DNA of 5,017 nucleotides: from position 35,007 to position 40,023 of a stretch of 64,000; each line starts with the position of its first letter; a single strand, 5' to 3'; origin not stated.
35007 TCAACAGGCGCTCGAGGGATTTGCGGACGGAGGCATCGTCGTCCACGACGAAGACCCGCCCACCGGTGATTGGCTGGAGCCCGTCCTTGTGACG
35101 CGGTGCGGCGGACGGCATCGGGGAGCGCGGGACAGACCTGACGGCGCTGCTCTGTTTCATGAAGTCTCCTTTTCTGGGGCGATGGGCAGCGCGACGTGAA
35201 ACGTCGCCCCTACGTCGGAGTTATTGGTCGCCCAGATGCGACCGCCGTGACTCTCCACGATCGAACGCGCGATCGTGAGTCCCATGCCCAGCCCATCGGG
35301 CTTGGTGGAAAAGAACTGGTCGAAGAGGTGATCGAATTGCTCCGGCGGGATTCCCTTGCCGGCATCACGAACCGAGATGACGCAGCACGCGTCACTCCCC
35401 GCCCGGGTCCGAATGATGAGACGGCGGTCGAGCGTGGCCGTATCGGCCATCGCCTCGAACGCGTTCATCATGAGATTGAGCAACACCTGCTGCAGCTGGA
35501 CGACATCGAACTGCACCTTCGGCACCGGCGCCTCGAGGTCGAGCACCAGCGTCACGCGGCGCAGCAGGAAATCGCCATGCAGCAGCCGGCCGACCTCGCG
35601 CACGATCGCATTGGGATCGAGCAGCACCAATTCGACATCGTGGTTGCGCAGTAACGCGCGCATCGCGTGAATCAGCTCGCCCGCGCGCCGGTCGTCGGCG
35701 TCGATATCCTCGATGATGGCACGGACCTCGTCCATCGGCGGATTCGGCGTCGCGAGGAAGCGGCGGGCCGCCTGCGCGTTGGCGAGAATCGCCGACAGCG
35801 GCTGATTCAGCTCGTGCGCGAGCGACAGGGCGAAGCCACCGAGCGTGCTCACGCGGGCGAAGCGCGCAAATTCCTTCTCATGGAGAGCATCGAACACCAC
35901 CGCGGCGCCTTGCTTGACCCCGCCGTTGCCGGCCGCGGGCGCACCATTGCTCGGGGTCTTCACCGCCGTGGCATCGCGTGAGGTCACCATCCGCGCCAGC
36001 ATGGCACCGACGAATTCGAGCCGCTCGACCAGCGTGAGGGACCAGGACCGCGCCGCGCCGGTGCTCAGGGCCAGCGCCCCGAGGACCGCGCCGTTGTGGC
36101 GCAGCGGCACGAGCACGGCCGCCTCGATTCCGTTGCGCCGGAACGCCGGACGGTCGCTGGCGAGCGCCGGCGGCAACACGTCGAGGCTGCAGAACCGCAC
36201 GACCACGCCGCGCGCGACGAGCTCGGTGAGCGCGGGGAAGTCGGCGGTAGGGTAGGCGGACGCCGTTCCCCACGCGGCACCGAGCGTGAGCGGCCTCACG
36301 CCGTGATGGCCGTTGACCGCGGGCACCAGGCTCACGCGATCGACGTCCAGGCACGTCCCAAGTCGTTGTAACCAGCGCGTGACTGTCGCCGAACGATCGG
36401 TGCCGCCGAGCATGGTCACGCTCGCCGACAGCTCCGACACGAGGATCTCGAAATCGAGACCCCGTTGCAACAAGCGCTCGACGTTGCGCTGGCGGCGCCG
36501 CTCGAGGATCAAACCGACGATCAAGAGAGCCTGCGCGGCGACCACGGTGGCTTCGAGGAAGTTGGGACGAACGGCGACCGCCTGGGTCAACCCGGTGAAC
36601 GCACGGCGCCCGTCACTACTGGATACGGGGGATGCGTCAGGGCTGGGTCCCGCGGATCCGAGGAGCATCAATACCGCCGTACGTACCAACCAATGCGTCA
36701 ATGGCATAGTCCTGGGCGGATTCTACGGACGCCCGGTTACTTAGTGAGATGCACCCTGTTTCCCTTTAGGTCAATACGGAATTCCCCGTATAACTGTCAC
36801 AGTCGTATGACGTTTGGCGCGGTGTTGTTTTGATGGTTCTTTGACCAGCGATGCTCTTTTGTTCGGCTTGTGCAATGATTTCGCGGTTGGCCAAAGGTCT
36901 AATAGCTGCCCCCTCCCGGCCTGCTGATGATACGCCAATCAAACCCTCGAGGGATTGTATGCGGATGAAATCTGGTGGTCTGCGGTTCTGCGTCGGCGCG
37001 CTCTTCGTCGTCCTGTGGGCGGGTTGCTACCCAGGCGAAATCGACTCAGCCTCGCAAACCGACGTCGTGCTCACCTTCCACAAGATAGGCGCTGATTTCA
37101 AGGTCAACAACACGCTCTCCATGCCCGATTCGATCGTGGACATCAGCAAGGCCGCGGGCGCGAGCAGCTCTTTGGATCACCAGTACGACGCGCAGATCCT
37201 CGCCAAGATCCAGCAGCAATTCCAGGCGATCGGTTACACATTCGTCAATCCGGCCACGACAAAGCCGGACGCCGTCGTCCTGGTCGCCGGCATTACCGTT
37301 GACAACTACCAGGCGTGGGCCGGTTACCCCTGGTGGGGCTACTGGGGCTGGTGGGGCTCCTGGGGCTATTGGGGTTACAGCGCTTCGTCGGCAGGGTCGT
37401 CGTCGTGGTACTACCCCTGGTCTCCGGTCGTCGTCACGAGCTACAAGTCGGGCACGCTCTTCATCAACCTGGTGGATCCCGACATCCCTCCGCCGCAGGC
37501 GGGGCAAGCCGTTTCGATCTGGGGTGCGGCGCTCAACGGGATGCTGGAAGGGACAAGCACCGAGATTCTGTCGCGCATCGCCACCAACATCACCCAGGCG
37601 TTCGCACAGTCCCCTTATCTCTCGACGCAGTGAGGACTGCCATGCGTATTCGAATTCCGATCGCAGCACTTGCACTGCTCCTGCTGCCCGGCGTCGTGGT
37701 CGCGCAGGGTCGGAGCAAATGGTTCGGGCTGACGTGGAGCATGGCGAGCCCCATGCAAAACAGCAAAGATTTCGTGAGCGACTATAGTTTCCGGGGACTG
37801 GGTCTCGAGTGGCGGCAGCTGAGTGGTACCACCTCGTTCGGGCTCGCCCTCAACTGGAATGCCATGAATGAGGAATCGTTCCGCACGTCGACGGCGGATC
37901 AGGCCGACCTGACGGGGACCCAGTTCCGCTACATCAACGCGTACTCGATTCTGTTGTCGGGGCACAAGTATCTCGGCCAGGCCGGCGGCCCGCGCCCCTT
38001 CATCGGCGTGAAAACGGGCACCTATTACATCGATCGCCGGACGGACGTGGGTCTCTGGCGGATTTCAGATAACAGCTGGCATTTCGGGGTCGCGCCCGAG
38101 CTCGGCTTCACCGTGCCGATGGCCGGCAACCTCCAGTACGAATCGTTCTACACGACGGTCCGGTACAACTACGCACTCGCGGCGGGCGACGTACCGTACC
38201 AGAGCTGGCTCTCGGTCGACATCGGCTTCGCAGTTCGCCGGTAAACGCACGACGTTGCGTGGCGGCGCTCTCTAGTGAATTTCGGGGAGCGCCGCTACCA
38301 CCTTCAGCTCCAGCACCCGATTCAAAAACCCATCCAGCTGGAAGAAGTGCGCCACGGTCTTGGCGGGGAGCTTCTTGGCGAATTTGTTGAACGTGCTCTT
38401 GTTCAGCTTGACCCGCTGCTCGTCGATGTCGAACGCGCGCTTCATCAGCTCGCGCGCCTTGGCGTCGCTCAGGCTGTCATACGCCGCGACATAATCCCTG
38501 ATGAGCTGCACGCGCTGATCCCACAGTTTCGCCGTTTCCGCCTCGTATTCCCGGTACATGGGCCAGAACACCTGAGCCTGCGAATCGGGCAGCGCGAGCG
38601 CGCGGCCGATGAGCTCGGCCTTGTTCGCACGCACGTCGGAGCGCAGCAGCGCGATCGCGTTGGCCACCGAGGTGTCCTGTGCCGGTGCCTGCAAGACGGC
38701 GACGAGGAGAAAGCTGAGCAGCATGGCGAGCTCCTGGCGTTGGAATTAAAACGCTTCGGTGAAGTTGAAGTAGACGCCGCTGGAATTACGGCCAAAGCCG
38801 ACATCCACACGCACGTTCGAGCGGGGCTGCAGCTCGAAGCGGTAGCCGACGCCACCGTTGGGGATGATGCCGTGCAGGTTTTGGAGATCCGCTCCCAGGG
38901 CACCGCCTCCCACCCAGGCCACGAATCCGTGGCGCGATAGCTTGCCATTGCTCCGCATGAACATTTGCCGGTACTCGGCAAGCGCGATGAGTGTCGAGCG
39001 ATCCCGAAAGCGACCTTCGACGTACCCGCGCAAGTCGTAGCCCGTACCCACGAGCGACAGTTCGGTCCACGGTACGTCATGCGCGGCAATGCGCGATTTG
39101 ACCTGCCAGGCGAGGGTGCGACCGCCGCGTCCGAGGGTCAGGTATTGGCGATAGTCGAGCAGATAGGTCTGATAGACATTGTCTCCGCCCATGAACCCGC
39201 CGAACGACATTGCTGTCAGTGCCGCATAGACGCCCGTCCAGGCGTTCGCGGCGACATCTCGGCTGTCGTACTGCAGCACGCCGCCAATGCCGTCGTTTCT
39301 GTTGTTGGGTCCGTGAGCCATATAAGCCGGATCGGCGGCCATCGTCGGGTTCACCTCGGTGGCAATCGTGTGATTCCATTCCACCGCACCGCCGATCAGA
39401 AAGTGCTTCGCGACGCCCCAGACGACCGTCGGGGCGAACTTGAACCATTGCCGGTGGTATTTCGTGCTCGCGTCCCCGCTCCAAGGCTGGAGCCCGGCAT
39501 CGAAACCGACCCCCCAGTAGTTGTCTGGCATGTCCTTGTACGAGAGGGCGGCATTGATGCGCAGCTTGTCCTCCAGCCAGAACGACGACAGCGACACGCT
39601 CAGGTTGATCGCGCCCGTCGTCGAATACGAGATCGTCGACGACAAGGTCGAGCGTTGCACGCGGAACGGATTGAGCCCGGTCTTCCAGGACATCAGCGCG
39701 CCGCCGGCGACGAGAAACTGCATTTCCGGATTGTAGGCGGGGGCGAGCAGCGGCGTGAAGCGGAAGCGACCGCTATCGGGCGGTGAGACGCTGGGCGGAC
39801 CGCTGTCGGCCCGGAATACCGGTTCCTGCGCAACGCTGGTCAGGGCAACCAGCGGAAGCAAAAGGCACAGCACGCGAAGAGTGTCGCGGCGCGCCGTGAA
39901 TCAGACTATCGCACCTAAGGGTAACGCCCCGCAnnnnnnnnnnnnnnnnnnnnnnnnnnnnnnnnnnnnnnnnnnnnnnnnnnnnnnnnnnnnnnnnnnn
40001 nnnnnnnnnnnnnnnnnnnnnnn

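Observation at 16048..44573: Recurrent 18-bp quasi-palindrome ATTGnnC-N7-CAAy in at least a dozen intergenic regions, six times ending 33-34 nt from a start codon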

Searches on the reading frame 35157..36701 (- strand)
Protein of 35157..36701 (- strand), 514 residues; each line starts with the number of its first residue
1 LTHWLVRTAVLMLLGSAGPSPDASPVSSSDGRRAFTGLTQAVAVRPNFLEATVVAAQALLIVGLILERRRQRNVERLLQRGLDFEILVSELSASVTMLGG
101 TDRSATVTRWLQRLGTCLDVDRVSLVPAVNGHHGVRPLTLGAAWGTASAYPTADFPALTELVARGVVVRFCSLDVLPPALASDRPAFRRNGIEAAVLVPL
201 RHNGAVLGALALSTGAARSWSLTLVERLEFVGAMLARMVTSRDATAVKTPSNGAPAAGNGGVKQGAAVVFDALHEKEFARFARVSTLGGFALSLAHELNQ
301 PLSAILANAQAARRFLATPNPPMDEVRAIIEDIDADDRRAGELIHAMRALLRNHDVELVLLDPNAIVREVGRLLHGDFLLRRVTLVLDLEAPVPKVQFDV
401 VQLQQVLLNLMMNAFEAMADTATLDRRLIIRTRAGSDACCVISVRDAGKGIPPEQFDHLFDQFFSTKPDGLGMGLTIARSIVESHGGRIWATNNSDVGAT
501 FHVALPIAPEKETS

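Call 48: search_protein_families(library=pfam, alignment_id=A5, max_evalue=0.001)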
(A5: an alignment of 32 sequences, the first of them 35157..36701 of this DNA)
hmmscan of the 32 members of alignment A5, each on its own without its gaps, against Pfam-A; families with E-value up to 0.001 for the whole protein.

A. member 1, window:35157-36701:- (514 aa): 3 families
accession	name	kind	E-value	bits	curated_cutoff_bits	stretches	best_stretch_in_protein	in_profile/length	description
PF02518.31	HATPase_c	-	1.5e-23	83.8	26.4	1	399-508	2-110/111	Histidine kinase-, DNA gyrase B-, and HSP90-like ATPase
PF00512.31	HisKA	-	6.5e-08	33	26.9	1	289-351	4-61/66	His Kinase A (phospho-acceptor) domain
PF01590.32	GAF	-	3.4e-07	31.3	22.4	1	103-236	2-130/133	GAF domain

B. families by the number of members that match (of 32 scanned): 15 families
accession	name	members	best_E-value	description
PF02518.31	HATPase_c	32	1.7e-27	Histidine kinase-, DNA gyrase B-, and HSP90-like ATPase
PF00512.31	HisKA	30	2.7e-10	His Kinase A (phospho-acceptor) domain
PF01590.32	GAF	28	8.8e-26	GAF domain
PF13185.12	GAF_2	23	4e-23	GAF domain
PF13492.12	GAF_3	14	1.5e-13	GAF domain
PF08447.18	PAS_3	2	1.8e-32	PAS fold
PF08448.16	PAS_4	2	7.4e-27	PAS fold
PF00989.32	PAS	2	4.2e-13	PAS fold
PF15003.11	HAUS2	2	6.5e-05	HAUS augmin-like complex subunit 2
PF14417.12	MEDS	1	3.1e-46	MEDS: MEthanogen/methylotroph, DcmR Sensory domain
PF13426.13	PAS_9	1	1.8e-17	PAS domain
PF13188.13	PAS_8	1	6.6e-06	PAS domain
PF03472.21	Autoind_bind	1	5e-05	Autoinducer binding domain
PF14501.12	HATPase_c_5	1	0.00019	GHKL domain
PF13581.12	HATPase_c_2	1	0.00033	Histidine kinase-like ATPase domain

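Call 56: search_solved_structures(query=window:35157-36701:-, max_evalue=0.001)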
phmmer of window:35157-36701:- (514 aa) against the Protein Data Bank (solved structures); distinct sequences matched with E-value up to 0.001: 53.
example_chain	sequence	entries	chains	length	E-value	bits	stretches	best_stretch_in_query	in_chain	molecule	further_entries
4gcz_A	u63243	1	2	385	2.1e-40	142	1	276-510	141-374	Blue-light photoreceptor, Sensor protein fixL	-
8a3u_A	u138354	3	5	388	2.8e-40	141.5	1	276-510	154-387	Putative Sensory box protein,Sensor protein FixL | Putative Sensory box protein,Putative Sensory box protein,Sensor protein FixL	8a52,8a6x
8a7f_A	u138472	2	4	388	2.8e-40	141.5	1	276-510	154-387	Putative Sensory box protein,Sensor protein FixL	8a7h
9jfj_A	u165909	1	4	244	4e-28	101.4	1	275-508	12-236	Sensor histidine kinase ZraS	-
3a0r_A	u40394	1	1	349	3.6e-21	78.5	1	274-511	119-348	Sensor protein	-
5idj_A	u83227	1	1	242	3.6e-18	68.6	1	283-507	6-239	Histidine kinase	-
5uht_A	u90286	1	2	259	2.7e-17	65.7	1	273-506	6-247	Sensor histidine kinase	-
6azr_A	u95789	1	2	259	2.7e-17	65.7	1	273-506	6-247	Sensor histidine kinase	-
3dge_A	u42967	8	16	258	3.2e-17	65.5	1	274-506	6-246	Sensor protein | Histidine kinase | Sensor histidine kinase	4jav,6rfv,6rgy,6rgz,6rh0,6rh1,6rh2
3a0t_A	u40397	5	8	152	3.2e-17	65.5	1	362-511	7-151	Sensor protein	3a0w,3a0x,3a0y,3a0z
2c2a_A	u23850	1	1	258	3.5e-17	65.4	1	274-506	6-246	SENSOR HISTIDINE KINASE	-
4jas_A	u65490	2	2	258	2.9e-16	62.3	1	274-506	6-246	Histidine kinase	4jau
6rh7_A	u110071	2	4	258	7.8e-16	60.9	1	274-506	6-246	Sensor histidine kinase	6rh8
4u7n_A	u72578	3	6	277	1e-15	60.5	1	289-512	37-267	Histidine protein kinase sensor protein | Histidine kinase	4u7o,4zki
5c93_A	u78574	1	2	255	1.2e-15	60.2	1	290-512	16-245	Histidine kinase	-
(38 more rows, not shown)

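Call 64: search_protein_families(library=ncbifam, proteins=[window:35157-36701:-], max_evalue=0.00001)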
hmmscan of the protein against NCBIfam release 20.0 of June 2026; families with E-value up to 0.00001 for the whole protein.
window:35157-36701:- (514 aa): 67 families (the best 25 are shown)
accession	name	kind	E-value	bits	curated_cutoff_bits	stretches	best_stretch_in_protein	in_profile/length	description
NF041777.1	sens_FixL_Rhizob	equivalog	2.1e-49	168.5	850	1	276-510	251-484/485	sensor protein FixL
NF008468.0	PRK11360.1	equivalog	1.8e-44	152.1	646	1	275-512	384-613/616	two-component system sensor histidine kinase AtoS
NF010411.0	PRK13837.1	equivalog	1.9e-37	128.7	647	1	278-512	441-680/828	two-component system VirA-like sensor kinase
NF007688.0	PRK10364.1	equivalog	9.6e-37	126.8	479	1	275-511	228-455/460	two-component system sensor histidine kinase ZraS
NF052574.1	HisKinEspCMyxo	equivalog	1.3e-35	122.8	1200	1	282-512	412-642/785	serine histidine kinase EspC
NF040750.1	tetrathio_HK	equivalog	1.6e-27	96.2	750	1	275-495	326-542/555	tetrathionate respiration histidine kinase TtrS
NF052573.1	HisKinEspAMyxo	equivalog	1.8e-27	95.7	1400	1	280-510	380-614/755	serine histidine kinase EspA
NF006800.0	PRK09303.1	equivalog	1.1e-25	90.4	342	1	294-510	158-380/383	histidine kinase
NF046026.1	HisKinCckACaul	equivalog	6.2e-24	84.1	1000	1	275-512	290-537/678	cell cycle histidine kinase CckA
NF038348.1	T2SS_HK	subfamily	1.1e-23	83.5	450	1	339-507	410-573/574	histidine kinase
NF046020.1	HisKinCckABruc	equivalog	3.8e-23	81.3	1000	1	275-508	468-708/868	cell cycle histidine kinase CckA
NF041880.1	EPS_EpsF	equivalog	3e-22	78.8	900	1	293-506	280-492/492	response regulator EpsF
NF047794.1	HisKinPtgB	equivalog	2.3e-21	75.8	1000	1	277-489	432-637/656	two-component system sensor histidine kinase PgtB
NF007793.0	PRK10490.1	equivalog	4.1e-20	71.4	1123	1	293-508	670-883/895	two-component system sensor histidine kinase KdpD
NF047466.1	hybrid_RR_LvrB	exception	5.7e-20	71.8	500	1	282-507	147-376/377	hybrid histidine kinase/response regulator LvrB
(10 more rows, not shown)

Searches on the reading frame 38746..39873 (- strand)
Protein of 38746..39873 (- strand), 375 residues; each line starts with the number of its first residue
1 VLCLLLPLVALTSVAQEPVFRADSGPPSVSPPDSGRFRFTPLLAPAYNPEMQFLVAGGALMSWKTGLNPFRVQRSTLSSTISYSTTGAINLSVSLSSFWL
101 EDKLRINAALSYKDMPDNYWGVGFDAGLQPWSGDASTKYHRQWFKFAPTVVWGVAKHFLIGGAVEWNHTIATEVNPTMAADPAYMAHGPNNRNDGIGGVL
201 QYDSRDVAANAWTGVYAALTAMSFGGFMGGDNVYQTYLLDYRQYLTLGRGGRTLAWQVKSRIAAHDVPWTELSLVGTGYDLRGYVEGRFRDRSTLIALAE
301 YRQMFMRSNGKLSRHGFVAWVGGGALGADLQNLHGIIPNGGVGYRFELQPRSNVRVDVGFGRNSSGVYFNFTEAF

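Call 7: search_protein_families(library=pfam, proteins=[window:38746-39873:-])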
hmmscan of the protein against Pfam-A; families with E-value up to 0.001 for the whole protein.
window:38746-39873:- (375 aa): 1 family
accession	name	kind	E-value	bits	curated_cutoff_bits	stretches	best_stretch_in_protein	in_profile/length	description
PF01103.29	Omp85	-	1.8e-07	31.4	24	1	186-294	107-220/325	Omp85 superfamily domain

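Call 8: find_encoding_contigs(protein=window:38746-39873:-, flank=10000, max_places=6)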
Protein window:38746-39873:- (375 aa): 6 contigs read that carry it; 6 places shown.
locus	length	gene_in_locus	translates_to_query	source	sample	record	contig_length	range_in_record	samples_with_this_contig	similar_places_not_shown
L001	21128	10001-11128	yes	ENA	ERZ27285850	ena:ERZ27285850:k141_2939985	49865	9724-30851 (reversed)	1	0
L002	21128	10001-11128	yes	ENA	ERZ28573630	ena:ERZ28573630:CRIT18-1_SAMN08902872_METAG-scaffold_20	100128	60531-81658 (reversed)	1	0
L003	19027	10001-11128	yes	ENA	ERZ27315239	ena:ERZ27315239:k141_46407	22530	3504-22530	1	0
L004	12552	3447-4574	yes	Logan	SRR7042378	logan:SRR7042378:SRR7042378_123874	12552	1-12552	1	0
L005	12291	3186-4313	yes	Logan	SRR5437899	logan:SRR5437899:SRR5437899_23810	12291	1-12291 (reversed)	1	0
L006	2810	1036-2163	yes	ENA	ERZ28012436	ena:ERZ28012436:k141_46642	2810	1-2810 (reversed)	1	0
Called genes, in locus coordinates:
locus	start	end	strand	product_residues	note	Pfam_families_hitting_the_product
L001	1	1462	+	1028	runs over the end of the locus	PF00873:ACR_tran, PF03176:MMPL, PF02355:SecD_SecF_C (faint)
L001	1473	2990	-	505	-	PF02369:Big_1 (weak)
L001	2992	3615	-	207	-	-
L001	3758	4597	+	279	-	PF13476:AAA_23 (weak), PF02463:SMC_N (faint), PF13175:AAA_15 (faint), PF13304:AAA_21 (weak)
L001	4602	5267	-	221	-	-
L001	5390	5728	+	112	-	PF01588:tRNA_bind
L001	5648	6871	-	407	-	PF04551:GcpE, PF26540:GcpE_C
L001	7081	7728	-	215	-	-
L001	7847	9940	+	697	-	PF05231:MASE1, PF00989:PAS, PF08448:PAS_4, PF13188:PAS_8 (weak), PF13426:PAS_9 (weak), PF00512:HisKA (weak), PF02518:HATPase_c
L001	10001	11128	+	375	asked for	PF01103:Omp85 (weak)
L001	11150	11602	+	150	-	-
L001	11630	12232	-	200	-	-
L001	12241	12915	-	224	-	PF13590:DUF4136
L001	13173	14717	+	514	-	PF01590:GAF (weak), PF00512:HisKA, PF02518:HATPase_c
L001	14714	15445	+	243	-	PF00072:Response_reg, PF08281:Sigma70_r4_2 (weak), PF00196:GerE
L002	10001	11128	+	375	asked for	PF01103:Omp85 (weak)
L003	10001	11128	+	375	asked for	PF01103:Omp85 (weak)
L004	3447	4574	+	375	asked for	PF01103:Omp85 (weak)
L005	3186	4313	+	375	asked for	PF01103:Omp85 (weak)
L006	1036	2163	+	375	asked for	PF01103:Omp85 (weak)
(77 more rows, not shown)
